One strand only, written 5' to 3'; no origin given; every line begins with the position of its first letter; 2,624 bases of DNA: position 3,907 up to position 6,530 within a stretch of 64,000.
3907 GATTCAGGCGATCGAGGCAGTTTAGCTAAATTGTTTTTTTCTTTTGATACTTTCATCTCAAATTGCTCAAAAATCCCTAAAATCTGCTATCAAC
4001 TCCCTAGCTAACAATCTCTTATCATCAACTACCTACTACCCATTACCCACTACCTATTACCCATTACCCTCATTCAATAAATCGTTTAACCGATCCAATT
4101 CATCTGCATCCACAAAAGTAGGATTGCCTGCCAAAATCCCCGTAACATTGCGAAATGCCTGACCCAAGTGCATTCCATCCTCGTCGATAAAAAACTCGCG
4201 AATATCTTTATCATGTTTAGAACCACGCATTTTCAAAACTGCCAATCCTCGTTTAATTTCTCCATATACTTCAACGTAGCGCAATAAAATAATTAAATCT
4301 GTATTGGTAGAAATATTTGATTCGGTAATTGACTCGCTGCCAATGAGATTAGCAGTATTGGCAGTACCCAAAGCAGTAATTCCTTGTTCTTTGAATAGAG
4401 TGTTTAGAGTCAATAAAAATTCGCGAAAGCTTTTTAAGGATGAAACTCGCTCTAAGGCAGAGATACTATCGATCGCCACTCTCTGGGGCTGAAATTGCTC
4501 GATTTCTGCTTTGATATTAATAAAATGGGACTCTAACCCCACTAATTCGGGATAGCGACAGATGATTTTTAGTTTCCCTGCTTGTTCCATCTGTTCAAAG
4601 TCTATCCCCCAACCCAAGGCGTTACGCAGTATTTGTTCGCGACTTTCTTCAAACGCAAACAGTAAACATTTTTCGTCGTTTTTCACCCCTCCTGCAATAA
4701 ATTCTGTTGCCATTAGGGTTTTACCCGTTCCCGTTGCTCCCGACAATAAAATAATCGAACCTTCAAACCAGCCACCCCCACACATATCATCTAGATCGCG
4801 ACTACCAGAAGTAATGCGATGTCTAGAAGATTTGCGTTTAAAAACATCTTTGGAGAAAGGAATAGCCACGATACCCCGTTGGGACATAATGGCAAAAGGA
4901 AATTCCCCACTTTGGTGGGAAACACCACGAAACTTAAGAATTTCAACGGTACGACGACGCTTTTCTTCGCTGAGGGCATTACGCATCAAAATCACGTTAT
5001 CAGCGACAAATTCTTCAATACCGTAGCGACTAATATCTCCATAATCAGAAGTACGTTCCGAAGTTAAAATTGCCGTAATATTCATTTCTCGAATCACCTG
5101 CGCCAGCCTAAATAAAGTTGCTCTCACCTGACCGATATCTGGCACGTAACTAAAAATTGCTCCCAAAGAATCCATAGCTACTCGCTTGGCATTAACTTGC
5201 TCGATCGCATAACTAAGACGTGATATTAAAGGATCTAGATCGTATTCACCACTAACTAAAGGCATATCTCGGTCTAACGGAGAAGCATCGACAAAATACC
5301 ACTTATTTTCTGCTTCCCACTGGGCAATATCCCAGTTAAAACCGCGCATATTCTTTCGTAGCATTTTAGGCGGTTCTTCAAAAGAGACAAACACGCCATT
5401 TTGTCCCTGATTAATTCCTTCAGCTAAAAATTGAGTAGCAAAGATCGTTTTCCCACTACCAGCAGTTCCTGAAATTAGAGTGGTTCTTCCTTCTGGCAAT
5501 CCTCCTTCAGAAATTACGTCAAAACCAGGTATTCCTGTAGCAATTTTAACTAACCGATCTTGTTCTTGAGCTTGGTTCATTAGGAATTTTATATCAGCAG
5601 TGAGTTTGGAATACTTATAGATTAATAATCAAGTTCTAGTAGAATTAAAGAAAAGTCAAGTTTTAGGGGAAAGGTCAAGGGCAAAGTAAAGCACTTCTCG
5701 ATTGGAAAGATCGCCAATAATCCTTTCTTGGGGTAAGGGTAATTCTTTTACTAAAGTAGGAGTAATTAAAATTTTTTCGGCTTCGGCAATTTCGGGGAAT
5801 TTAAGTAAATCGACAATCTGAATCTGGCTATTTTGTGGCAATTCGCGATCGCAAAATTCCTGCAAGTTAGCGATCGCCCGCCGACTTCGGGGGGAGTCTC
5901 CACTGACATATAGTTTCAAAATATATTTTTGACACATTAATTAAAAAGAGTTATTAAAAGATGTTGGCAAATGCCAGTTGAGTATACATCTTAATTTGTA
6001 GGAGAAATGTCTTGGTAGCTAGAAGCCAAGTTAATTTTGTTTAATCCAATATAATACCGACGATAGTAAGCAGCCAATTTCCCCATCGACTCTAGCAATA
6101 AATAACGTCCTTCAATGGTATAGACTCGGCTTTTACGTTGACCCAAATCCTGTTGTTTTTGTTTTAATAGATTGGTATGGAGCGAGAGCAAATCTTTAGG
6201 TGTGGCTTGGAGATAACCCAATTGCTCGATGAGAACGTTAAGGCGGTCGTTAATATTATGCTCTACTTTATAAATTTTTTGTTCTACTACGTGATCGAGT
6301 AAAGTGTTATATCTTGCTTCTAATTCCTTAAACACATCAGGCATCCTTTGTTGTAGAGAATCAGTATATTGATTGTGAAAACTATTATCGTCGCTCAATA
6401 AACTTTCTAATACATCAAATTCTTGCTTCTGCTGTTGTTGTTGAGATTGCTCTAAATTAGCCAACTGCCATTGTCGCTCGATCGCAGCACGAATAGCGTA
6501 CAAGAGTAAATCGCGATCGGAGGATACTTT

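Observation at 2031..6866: Contiguous kaiA3-kaiB3-kaiC3 operon running into a hybrid kinase with an atypical N-terminal receiver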

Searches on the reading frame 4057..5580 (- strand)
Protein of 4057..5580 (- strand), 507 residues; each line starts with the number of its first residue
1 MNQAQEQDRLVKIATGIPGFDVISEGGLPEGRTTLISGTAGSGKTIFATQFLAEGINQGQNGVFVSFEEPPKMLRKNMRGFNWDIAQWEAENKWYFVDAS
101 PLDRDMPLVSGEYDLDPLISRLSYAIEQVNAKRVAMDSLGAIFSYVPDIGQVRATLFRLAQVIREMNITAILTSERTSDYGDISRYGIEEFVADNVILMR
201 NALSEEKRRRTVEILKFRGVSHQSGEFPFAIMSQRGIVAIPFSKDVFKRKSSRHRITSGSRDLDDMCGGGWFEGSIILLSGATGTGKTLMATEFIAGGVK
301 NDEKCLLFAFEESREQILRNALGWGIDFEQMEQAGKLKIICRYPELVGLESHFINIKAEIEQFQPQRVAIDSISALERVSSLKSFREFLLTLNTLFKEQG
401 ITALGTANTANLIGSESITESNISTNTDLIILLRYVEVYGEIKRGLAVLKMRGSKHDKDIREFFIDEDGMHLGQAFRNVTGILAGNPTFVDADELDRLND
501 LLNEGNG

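Call 3: search_protein_families(library=pfam, proteins=[window:4057-5580:-], max_evalue=0.01)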
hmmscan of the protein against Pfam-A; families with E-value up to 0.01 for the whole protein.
window:4057-5580:- (507 aa): 28 families (the best 25 are shown)
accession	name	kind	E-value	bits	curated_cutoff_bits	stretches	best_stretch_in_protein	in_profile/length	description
PF06745.19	ATPase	-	6e-118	392.7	26.6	2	14-240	2-227/231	KaiC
PF13481.12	AAA_25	-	2.2e-15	57.2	27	2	23-169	25-183/195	AAA domain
PF03796.21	DnaB_C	-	8.6e-10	38.9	27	1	256-323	2-69/255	DnaB-like helicase C terminal domain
PF05625.17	PAXNEB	-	8.6e-10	38.6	28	2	13-76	19-83/366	PAXNEB protein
PF00154.27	RecA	-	9.7e-09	35.5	27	1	8-68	28-89/262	recA bacterial DNA recombination protein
PF13173.12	AAA_14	-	5e-07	30.2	27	0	275-320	3-47/129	AAA domain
PF07088.17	GvpD_P-loop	-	5.2e-07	30.2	24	1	31-211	10-182/189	GvpD gas vesicle protein, P-loop domain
PF04851.21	ResIII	-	3.1e-06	27.6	22.5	1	277-312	26-63/164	Type III restriction enzyme, res subunit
PF20720.3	nSTAND3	-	5.2e-06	26.7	27.2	0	32-69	18-56/155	Novel STAND NTPase 3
PF14417.12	MEDS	-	7.5e-06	26.3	29.8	1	290-404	16-140/161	MEDS: MEthanogen/methylotroph, DcmR Sensory domain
PF13191.12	AAA_16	-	1.4e-05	26.1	32.6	0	274-295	24-45/167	AAA ATPase domain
PF13479.12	AAA_24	-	3.3e-05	24.3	27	0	277-379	5-79/195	AAA domain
PF09848.15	SLFN-g3_helicase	-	5.1e-05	23.2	24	0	34-71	4-43/354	Schlafen group 3, DNA/RNA helicase domain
PF05729.18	NACHT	-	0.00011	22.5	26.7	0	32-53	1-22/167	NACHT domain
PF10412.15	TrwB_AAD_bind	-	0.00012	21.5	20.5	0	30-62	14-46/387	Type IV secretion-system coupling protein DNA-binding domain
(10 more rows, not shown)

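Call 4: search_protein_families(library=ncbifam, proteins=[window:4057-5580:-], max_evalue=0.01)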
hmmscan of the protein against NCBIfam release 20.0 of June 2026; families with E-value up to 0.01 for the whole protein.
window:4057-5580:- (507 aa): 29 families (the best 25 are shown)
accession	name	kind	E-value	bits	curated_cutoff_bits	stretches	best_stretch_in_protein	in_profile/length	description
NF006799.0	PRK09302.1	equivalog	2.9e-200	666.2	408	1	1-497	1-496/515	circadian clock protein KaiC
TIGR02655.1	circ_KaiC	equivalog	2.6e-169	563.9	546.25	1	12-494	2-483/484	circadian clock protein KaiC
TIGR03880.1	KaiC_arch_3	hypoth_equivalog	3.8e-69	232.6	249.45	2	16-237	1-215/224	KaiC domain-containing protein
TIGR03877.1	thermo_KaiC_1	hypoth_equivalog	1.1e-63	214.9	307.25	2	12-238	3-231/238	KaiC domain-containing protein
TIGR03881.1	KaiC_arch_4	hypoth_equivalog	1.3e-55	188.6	247.8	2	12-239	2-228/231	KaiC domain-containing protein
NF052589.1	ArlH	equivalog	2.8e-30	105.7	215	2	26-243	15-227/229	archaellum protein ArlH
NF004723.0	PRK06067.1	subfamily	6.3e-29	101.2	194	2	249-460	9-222/243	flagellar accessory protein FlaH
TIGR00416.1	sms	equivalog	1.1e-17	63.9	403.05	2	250-377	70-183/454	DNA repair protein RadA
TIGR03878.1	thermo_KaiC_2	hypoth_equivalog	1.7e-17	63.6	232.2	2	26-184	31-183/259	KaiC domain-containing protein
NF006320.0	PRK08533.1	equivalog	2e-14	53.8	215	2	260-451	10-201/230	flagellar accessory protein FlaH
NF004629.0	PRK05973.1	equivalog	1.1e-11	44.2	156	2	273-334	63-124/237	DNA helicase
TIGR02012.1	tigrfam_recA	equivalog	4e-10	39.5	325.3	2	7-68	30-92/321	recombinase RecA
TIGR03600.1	phage_DnaB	exception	1.4e-09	37.5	498.65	1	244-322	165-243/421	phage replicative helicase, DnaB family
NF003301.0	PRK04301.1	equivalog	1.4e-08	34.3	259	1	240-292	67-119/316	DNA repair and recombination protein RadA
TIGR02236.1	recomb_radA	equivalog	6.5e-08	32.3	361.15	1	242-293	64-115/311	DNA repair and recombination protein RadA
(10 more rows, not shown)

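Call 38: search_solved_structures(query=window:4057-5580:-, show_alignments=1, max_evalue=1e-20)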
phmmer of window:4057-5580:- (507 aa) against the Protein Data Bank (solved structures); distinct sequences matched with E-value up to 1e-20: 45.
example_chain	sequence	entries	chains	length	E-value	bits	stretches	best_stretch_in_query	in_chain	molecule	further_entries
8zn5_B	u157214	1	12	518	6.1e-180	602.4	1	9-502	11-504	KaiC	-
8zn6_F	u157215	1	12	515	1.1e-156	525.7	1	2-501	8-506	KaiC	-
7dy1_A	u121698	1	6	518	1.6e-153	515.3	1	7-498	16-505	Circadian clock protein kinase KaiC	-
4o0m_A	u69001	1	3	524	1.7e-153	515.2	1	7-498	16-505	Circadian clock protein kinase KaiC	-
5jwq_A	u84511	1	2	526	6.4e-153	513.3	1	7-498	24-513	Circadian clock protein kinase KaiC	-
8zn7_D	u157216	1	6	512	7.2e-153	513.1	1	7-501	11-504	KaiC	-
1u9i_A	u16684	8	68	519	8e-153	513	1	3-501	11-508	KaiC | Circadian clock protein kinase kaiC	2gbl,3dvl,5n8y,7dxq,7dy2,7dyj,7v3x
1tf7_A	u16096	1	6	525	8.3e-153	512.9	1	3-501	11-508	KaiC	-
7wdc_A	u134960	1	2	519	1.4e-152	512.2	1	3-501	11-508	Circadian clock protein kinase KaiC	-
8jon_A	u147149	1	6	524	1.6e-152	512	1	7-496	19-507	Circadian clock oscillator protein KaiC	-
3k0a_A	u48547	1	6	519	2e-152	511.7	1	3-501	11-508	Circadian clock protein kinase KaiC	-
3k09_A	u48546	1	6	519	2.9e-152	511.1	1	3-501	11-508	Circadian clock protein kinase kaiC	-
3jzm_A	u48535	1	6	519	3.9e-152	510.7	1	3-501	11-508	Circadian clock protein kinase kaiC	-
7dyk_A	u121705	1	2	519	4e-152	510.7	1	3-501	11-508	Circadian clock protein kinase KaiC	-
3k0e_A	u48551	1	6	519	4e-152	510.7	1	3-501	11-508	Circadian clock protein kinase KaiC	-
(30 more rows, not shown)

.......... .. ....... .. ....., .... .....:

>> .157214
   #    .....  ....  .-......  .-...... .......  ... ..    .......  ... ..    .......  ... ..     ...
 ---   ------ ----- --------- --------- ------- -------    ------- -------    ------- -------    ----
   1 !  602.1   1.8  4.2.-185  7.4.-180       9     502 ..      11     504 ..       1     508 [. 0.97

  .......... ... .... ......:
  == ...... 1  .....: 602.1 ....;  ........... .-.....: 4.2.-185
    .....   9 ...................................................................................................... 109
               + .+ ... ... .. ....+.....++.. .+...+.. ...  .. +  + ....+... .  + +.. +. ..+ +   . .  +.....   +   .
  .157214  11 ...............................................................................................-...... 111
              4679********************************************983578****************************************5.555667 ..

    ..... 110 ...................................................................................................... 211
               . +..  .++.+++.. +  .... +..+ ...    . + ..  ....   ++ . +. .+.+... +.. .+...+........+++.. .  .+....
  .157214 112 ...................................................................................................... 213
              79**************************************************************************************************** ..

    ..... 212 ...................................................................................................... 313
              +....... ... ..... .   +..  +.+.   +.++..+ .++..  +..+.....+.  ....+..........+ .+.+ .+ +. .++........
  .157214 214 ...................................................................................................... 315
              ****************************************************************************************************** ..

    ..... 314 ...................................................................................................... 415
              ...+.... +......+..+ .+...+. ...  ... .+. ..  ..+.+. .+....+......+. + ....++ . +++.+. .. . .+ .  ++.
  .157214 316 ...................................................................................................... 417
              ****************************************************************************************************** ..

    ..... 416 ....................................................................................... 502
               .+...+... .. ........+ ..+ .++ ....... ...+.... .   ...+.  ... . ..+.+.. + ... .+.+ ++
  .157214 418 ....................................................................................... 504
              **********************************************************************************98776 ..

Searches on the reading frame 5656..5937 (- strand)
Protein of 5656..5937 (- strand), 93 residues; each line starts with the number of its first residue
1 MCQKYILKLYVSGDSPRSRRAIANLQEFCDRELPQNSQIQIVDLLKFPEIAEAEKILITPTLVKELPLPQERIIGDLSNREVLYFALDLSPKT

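Call 3: search_protein_families(library=pfam, proteins=[window:5656-5937:-], max_evalue=0.01)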
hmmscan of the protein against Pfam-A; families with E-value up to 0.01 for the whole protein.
window:5656-5937:- (93 aa): 1 family
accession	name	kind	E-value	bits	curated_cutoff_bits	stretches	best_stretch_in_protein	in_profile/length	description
PF07689.18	KaiB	-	4.7e-22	78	27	1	8-88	1-81/82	KaiB domain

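Call 4: search_protein_families(library=ncbifam, proteins=[window:5656-5937:-], max_evalue=0.01)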
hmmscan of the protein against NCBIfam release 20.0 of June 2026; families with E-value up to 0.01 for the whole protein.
window:5656-5937:- (93 aa): 3 families
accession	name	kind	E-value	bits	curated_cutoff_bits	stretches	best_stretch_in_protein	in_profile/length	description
NF006798.0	PRK09301.1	equivalog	1.3e-24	86.3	110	1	3-89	5-91/105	circadian clock protein KaiB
TIGR02654.1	circ_KaiB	equivalog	1.4e-22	79.5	145.3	1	4-88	3-87/87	circadian clock protein KaiB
NF006800.0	PRK09303.1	equivalog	7.7e-06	25.1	342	1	9-75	18-85/383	histidine kinase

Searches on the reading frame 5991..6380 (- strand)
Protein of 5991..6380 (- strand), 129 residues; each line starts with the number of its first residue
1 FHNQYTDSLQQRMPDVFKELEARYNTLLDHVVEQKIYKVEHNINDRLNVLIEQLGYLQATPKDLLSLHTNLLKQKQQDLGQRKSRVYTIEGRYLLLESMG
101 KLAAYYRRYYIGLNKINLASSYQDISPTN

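Call 43: search_solved_structures(query=A4, max_evalue=10, show_alignments=2)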
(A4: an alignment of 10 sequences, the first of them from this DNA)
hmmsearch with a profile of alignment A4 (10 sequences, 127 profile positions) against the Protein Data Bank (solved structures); distinct sequences matched with E-value up to 10: 6.
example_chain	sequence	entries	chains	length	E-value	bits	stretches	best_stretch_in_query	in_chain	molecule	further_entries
5jwr_E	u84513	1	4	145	0.049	16.6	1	20-106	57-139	Circadian clock protein KaiA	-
1q6a_A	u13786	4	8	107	0.056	16.4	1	20-106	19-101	Circadian clock protein KaiA homolog | circadian clock protein KaiA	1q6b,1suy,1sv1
1v2z_A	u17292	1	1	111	0.061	16.3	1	20-106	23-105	circadian clock protein KaiA homolog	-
1w53_A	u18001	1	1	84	1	12.3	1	15-72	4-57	PHOSPHOSERINE PHOSPHATASE RSBU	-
2x43_S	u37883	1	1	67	1.2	12.2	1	32-88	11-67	SHERP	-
5v4f_A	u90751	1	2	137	1.4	11.9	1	41-84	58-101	Putative translational inhibitor protein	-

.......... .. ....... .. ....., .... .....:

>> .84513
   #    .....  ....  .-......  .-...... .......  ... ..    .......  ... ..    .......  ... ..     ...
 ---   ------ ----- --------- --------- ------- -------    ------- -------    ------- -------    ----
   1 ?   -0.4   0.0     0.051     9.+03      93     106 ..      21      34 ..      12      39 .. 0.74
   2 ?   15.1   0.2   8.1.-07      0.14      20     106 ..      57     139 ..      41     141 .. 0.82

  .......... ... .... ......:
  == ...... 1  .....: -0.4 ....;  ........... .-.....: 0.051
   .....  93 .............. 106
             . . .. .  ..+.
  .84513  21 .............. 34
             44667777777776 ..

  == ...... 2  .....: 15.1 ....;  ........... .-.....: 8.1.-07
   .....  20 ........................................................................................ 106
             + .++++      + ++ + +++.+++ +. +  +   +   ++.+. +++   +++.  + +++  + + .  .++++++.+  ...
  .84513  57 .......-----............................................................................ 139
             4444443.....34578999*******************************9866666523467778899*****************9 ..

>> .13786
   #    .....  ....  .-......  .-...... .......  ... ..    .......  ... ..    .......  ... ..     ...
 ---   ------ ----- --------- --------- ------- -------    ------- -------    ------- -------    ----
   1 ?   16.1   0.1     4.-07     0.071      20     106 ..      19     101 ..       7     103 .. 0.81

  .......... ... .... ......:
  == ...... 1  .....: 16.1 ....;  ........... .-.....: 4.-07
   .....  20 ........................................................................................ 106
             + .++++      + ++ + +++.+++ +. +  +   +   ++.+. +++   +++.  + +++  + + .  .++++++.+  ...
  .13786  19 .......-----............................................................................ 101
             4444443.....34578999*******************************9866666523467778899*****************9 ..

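Call 75: search_protein_families(library=pfam, proteins=[window:5991-6380:-], max_evalue=5)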
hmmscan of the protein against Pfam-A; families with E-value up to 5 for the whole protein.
window:5991-6380:- (129 aa): 2 families
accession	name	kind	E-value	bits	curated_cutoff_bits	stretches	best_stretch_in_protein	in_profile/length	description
PF08673.15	RsbU_N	-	0.027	15.1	25.5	1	59-99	34-69/75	Phosphoserine phosphatase RsbU, N-terminal domain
PF07688.17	KaiA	-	0.033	14.8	22.2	1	13-108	26-117/122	KaiA C-terminal domain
